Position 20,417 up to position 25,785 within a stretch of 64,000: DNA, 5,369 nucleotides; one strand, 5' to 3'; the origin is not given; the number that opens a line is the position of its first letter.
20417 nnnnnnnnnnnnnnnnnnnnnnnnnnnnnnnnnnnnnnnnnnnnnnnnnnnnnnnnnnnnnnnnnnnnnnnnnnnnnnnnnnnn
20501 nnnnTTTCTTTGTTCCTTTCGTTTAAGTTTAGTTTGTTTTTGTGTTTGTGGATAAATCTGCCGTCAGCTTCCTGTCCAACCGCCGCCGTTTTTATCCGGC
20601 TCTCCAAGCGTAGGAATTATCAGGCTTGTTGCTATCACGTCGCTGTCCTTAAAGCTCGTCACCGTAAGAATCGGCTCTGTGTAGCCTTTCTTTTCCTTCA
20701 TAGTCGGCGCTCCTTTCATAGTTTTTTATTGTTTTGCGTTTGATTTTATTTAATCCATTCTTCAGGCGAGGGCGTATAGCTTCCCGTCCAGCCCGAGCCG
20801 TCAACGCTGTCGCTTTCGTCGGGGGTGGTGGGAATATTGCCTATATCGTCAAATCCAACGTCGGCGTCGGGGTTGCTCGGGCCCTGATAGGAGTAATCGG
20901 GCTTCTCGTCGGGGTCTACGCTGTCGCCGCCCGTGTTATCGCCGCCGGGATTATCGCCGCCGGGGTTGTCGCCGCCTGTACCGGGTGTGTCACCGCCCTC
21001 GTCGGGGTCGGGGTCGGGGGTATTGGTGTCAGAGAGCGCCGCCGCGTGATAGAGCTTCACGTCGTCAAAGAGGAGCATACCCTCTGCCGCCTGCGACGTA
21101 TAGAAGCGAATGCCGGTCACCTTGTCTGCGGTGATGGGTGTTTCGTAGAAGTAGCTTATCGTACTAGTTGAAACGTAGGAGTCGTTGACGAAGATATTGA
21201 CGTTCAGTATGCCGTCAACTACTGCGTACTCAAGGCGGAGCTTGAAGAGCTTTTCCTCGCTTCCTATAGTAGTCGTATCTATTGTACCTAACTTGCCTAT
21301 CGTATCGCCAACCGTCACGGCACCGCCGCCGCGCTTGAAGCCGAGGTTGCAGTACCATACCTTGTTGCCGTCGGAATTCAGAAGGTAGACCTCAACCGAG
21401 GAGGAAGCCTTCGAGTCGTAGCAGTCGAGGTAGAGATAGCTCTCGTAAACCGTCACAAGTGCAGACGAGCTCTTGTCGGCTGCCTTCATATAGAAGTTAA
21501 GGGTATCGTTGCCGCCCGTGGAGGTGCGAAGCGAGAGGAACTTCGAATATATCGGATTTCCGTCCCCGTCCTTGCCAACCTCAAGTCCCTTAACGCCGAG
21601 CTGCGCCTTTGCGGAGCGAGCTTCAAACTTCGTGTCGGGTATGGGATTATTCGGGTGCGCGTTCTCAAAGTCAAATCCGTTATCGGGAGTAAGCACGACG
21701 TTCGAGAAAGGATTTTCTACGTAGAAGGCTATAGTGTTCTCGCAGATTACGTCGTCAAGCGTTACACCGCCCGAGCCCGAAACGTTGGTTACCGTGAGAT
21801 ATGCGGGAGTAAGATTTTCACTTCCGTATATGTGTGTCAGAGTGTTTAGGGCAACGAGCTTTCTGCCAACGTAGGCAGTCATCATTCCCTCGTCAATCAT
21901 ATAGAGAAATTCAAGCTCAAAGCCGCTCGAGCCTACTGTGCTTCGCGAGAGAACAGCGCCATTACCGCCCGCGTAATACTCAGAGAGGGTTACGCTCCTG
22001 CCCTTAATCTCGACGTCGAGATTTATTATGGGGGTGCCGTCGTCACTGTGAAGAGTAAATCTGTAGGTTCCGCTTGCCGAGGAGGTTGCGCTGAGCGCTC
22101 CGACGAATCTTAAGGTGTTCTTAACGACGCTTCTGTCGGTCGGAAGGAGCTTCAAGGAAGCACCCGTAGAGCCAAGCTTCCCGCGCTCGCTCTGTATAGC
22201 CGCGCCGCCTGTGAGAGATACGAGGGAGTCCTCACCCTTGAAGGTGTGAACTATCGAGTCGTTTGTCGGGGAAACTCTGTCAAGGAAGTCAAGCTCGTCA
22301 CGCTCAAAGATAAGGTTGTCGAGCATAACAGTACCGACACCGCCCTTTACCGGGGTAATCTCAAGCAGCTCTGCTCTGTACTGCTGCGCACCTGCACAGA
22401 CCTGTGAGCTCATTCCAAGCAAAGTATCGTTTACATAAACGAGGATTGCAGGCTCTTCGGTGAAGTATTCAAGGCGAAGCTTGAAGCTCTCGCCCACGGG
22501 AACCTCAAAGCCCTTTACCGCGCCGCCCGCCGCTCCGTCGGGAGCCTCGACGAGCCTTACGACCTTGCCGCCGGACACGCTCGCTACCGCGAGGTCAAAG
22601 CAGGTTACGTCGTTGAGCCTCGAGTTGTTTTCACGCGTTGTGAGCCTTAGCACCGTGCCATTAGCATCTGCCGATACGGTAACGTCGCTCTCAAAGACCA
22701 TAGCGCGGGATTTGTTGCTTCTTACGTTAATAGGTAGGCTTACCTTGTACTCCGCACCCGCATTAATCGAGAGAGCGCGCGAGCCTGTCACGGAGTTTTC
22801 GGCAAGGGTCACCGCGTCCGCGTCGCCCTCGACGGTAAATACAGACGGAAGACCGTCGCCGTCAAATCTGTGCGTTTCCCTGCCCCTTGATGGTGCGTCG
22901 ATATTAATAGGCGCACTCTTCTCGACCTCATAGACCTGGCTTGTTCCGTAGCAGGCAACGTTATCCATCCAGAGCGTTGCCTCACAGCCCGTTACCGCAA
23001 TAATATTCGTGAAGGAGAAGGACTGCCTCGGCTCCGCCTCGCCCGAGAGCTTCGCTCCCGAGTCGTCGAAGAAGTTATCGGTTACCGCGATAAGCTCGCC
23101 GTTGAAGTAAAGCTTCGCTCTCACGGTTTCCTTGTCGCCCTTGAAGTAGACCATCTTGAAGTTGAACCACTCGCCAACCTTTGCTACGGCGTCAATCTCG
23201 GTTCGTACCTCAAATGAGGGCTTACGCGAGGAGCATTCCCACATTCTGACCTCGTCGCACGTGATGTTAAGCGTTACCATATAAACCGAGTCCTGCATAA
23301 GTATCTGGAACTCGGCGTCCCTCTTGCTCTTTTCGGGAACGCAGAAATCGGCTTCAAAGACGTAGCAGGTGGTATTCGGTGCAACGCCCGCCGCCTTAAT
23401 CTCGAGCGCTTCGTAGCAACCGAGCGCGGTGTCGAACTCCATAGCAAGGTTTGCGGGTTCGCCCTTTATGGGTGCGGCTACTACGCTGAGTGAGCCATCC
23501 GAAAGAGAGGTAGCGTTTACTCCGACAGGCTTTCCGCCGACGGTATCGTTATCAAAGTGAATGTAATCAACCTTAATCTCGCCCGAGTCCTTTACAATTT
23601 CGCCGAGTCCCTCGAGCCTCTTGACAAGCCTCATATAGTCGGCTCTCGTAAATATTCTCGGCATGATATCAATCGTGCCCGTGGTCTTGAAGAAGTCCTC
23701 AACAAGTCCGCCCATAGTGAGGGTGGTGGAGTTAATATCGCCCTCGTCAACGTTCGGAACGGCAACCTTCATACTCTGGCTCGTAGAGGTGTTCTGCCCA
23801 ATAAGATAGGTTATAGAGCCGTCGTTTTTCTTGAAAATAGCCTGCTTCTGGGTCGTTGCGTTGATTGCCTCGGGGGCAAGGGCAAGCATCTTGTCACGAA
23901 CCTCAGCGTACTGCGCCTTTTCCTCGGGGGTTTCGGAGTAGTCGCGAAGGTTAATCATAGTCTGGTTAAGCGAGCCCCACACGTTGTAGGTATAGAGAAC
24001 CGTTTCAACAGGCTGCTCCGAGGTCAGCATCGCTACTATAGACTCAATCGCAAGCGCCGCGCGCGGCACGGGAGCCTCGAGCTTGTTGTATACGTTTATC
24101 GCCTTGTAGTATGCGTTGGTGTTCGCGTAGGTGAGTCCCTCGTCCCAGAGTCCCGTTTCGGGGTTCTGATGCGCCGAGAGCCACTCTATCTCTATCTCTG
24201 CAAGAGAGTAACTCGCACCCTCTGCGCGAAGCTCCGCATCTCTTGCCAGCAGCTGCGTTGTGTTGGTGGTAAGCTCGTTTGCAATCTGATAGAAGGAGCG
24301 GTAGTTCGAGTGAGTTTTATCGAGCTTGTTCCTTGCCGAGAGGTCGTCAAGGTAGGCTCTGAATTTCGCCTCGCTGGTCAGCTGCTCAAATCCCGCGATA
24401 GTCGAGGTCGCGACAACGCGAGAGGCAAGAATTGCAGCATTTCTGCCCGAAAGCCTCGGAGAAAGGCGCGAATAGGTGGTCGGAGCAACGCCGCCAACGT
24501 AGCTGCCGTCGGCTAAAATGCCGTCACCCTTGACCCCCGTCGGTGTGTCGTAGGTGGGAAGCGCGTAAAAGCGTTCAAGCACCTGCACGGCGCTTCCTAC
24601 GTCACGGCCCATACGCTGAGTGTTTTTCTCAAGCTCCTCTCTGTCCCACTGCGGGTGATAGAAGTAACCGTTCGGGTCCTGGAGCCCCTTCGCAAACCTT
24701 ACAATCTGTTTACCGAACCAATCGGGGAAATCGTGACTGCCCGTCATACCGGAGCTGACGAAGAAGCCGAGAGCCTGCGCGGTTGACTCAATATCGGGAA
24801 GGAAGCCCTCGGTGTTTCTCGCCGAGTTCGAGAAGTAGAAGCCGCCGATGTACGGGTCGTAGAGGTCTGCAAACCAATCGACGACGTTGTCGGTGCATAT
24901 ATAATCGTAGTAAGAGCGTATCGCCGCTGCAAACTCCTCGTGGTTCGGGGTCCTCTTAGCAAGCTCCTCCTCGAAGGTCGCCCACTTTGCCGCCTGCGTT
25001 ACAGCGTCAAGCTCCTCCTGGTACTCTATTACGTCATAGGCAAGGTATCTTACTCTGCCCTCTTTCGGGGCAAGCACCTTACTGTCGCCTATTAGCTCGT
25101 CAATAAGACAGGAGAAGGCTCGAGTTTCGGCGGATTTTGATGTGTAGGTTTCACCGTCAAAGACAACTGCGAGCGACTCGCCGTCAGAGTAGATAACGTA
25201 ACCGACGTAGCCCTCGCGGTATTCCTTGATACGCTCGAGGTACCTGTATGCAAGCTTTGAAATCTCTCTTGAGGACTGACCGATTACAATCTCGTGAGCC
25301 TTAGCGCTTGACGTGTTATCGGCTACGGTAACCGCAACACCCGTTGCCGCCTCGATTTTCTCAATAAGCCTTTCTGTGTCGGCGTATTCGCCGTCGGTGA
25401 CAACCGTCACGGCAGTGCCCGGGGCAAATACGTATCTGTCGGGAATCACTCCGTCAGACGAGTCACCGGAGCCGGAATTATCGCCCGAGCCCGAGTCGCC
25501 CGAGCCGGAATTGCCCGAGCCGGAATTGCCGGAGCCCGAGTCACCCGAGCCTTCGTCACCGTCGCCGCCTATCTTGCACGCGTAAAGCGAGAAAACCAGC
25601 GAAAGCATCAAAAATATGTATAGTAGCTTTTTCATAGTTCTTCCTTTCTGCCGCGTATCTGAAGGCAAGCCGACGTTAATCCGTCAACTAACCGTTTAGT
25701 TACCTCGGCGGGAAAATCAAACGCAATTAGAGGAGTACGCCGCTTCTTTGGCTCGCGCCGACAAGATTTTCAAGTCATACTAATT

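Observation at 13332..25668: Uncharacterised system: a giant LamG-rich lipoprotein carrying an alpha/alpha-toroid domain, with a free cytoplasmic paralog of that domain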

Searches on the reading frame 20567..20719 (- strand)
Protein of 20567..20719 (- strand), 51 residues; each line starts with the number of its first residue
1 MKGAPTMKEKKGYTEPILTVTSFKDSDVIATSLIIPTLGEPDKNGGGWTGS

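Call 27: search_protein_families(library=ncbifam, proteins=[window:20567-20719:-], max_evalue=10)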
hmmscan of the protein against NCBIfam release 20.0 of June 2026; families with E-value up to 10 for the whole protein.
seq(51 aa): 0 families

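Call 28: search_protein_families(library=pfam, proteins=[window:20567-20719:-], max_evalue=10)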
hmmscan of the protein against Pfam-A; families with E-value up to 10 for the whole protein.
seq(51 aa): 0 families
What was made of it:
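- Tried and rejected: Pfam and NCBIfam returned nothing for four peptide homologs (calls 27, 28).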

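Call 84: search_protein_families(library=padloc, proteins=[window:20567-20701:-], max_evalue=0.01)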
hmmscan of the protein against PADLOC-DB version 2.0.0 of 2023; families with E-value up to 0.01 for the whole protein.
seq(45 aa): 0 families
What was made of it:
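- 20564..20701 (-): Conserved small ORF 'pep': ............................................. (45 aa; an alternative ATG lies at 20719). No Pfam, NCBIfam or PADLOC hit (calls 27, 28, 84).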

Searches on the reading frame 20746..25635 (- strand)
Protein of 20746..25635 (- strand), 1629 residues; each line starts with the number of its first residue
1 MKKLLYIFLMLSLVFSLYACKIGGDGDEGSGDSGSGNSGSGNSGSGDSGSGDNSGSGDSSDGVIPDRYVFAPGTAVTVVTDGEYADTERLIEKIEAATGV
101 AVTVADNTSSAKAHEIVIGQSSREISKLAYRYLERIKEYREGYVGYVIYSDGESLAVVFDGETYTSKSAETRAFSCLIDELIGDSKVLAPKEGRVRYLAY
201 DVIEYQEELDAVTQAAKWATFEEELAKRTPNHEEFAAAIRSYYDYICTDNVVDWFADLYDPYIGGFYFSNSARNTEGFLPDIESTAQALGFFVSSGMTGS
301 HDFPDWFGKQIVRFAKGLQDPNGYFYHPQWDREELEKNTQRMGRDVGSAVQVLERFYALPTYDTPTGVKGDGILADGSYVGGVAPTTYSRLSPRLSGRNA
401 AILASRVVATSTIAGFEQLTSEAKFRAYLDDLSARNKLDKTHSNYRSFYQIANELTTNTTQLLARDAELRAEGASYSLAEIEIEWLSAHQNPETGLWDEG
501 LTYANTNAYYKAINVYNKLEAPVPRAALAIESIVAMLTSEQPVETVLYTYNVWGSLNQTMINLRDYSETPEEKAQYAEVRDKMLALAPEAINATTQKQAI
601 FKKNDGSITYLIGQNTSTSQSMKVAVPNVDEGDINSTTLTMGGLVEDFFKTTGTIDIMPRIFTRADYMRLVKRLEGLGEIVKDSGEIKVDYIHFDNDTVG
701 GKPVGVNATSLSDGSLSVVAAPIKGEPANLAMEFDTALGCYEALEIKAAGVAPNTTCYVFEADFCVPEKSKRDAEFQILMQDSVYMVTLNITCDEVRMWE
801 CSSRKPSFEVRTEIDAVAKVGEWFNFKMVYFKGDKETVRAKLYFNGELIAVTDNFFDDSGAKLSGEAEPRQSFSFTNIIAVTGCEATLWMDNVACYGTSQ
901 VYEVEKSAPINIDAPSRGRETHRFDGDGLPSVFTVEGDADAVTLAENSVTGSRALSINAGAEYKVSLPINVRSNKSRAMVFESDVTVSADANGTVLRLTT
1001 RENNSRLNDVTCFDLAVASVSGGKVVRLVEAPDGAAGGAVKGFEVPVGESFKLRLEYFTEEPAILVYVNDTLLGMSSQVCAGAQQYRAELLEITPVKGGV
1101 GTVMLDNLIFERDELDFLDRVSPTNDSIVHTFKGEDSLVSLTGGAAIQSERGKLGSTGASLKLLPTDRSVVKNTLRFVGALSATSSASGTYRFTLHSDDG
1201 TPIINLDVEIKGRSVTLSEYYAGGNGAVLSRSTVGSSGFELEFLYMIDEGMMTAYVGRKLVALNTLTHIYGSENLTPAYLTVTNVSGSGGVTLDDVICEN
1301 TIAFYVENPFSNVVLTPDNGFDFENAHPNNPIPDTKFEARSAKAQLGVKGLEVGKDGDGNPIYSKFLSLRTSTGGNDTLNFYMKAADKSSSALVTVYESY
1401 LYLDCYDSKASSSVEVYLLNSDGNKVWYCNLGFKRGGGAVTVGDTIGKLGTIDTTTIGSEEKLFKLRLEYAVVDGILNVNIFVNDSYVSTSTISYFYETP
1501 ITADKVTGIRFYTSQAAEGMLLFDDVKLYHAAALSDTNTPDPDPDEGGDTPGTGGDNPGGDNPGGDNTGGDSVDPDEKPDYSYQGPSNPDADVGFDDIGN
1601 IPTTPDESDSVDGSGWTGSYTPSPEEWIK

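Call 4: search_protein_families(library=pfam, proteins=[window:20746-25635:-], max_evalue=0.1)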
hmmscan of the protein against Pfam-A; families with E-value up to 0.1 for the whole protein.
window:20746-25635:- (1629 aa): 0 families

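Call 5: search_protein_families(library=ncbifam, proteins=[window:20746-25635:-], max_evalue=0.1)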
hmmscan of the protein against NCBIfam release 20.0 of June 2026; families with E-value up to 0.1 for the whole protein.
window:20746-25635:- (1629 aa): 1 family
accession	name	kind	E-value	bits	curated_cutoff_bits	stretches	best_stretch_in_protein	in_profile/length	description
NF038033.1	FEA1_rel_lipo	equivalog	0.047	12.4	250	1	9-61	2-55/406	FEA1-related lipoprotein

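Call 11: search_solved_structures(query=window:20746-25635:-, max_evalue=10)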
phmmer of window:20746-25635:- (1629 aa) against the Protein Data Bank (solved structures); distinct sequences matched with E-value up to 10: 8.
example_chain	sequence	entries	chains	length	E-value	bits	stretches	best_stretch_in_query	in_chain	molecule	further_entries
2w1n_A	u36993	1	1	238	0.11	13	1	78-168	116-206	O-GLCNACASE NAGJ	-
7oy2_X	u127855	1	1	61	0.78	10.2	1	26-49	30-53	Putative cytochrome bd-II ubiquinol oxidase subunit AppX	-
5ed8_A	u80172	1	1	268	0.83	10.1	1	110-174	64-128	MKIAA0668 protein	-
9nu8_B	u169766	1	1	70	1.4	9.3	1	39-65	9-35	Lysis protein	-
7srk_A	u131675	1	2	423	1.5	9.2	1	25-54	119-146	RPA-related protein RADX peptide,Beta-2-microglobulin,MHC class I antigen chimera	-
9k6l_R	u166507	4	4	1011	2.8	8.3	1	24-55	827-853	exo-alpha-sialidase,Taste receptor type 2 member 16,LgBiT | Fusion protein 1,exo-alpha-sialidase,Taste receptor type 2 member 16,Fusion protein 2,exo- | Fusion 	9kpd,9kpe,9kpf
9nu5_B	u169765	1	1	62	6.9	7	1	38-60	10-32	Lysis protein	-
9oci_D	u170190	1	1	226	7.2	7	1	4-68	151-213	TAP transport inhibitor rhUS6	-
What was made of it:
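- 20746..25635 (-): Giant lipoprotein gene (1629 aa from ATG 25635; the ORF extends to TTG 25668). No Pfam, NCBIfam or PDB-sequence hit (calls 4, 5, 11).
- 25021..25440 (-): N-terminal domain of the giant (about residues 66-205), fold unknown. The only hit is a marginal PDB-sequence match, E=0.11 (call 11).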

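Call 41: find_homologous_proteins(query=window:20746-25635:-)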
Query window:20746-25635:- (1629 aa): 339 proteins with E <= 0.001 among 8000 candidates; the best 120 are listed.
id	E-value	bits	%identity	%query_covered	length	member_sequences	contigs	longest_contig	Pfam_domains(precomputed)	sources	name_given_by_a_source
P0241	0.0e+0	3531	96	99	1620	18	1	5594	-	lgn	-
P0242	0.0e+0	3042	82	100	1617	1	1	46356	-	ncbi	-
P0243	0.0e+0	2553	69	100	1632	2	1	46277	-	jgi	-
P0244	0.0e+0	1582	49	95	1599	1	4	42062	-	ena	-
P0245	0.0e+0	1572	48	95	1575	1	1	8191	-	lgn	-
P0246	0.0e+0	1555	48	95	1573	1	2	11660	-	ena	-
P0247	0.0e+0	1540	48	96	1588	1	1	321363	-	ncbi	-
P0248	0.0e+0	1494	47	95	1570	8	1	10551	-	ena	-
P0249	0.0e+0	1429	46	92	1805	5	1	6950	-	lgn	-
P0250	0.0e+0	1419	45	95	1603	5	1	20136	-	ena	-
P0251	0.0e+0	1395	45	95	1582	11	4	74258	-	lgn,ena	-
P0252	0.0e+0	1389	44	99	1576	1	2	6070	-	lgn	-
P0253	0.0e+0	1298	46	84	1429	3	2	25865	-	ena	-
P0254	0.0e+0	1245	46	83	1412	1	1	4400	-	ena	-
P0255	0.0e+0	1168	40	91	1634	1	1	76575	-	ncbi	-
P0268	1.2e-197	677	32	91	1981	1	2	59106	PF06439.19,PF13385.14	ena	-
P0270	1.4e-195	671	32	91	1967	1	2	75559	PF06439.19,PF08787.19,PF13385.14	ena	-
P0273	5.2e-190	652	30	90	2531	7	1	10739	PF01522.27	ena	-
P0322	3.8e-157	543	31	89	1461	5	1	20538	PF13385.14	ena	-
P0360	2.3e-142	494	35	53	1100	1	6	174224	-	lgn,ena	-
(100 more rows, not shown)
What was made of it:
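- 20746..25635 (-): There are 339 homologs of 1100-2700 aa, all unnamed (call 41).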

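Call 63: search_protein_families(library=pfam, proteins=[P0268, P0270, P0322, P0273], max_evalue=0.01)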
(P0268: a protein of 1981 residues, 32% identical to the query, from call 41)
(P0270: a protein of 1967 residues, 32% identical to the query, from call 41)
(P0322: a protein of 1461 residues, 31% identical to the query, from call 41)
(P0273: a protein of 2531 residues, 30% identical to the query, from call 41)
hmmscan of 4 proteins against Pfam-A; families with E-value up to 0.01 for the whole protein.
P0268 (1981 aa): 2 families
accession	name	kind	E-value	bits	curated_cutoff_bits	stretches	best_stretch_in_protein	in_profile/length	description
PF13385.13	Laminin_G_3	-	9.3e-17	62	27.6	2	962-1064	44-138/151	Concanavalin A-like lectin/glucanases superfamily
PF06439.18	3keto-disac_hyd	-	1.6e-11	45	26.8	0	744-815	87-159/187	3-keto-disaccharide hydrolase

P0270 (1967 aa): 3 families
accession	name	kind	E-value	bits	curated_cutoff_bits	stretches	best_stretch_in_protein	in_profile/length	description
PF06439.18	3keto-disac_hyd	-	2e-14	54.5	26.8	1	1813-1949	45-176/187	3-keto-disaccharide hydrolase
PF13385.13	Laminin_G_3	-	6.2e-10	39.9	27.6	1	945-1044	36-126/151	Concanavalin A-like lectin/glucanases superfamily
PF08787.18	Alginate_lyase2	-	0.00012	22.4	29.7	0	1892-1925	147-179/225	Alginate lyase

P0322 (1461 aa): 1 family
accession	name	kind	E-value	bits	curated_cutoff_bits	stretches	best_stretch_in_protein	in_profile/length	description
PF13385.13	Laminin_G_3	-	3.4e-06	27.7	27.6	1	1321-1422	8-105/151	Concanavalin A-like lectin/glucanases superfamily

P0273 (2531 aa): 2 families
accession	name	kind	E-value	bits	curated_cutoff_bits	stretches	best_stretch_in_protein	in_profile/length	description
PF01522.26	Polysacc_deac_1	-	1.4e-08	35.1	23.1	1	1579-1748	6-123/124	Polysaccharide deacetylase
PF13385.13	Laminin_G_3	-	0.00014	22.5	27.6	0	1381-1500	25-134/151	Concanavalin A-like lectin/glucanases superfamily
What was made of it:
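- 22831..23598 (-): ConA/LamG-like module 1. The homologous module of P0268 carries Pfam 3keto-disac_hyd (call 63).
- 22177..22830 (-): ConA/LamG-like module 2. The homologous module in P0268 and P0270 carries Pfam Laminin_G_3 (call 63).
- Checked: Homologous modules in relatives reach Pfam Laminin_G_3 and 3keto-disac_hyd (calls 41, 63).
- Some relatives carry DUF1080 or PL7-like hits, and three giants carry a CE4 polysaccharide-deacetylase insertion (calls 41, 63).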

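Call 84: search_protein_families(library=padloc, proteins=[window:20746-25635:-], max_evalue=0.01)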
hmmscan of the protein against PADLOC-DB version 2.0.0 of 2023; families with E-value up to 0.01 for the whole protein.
window:20746-25635:- (1629 aa): 0 families
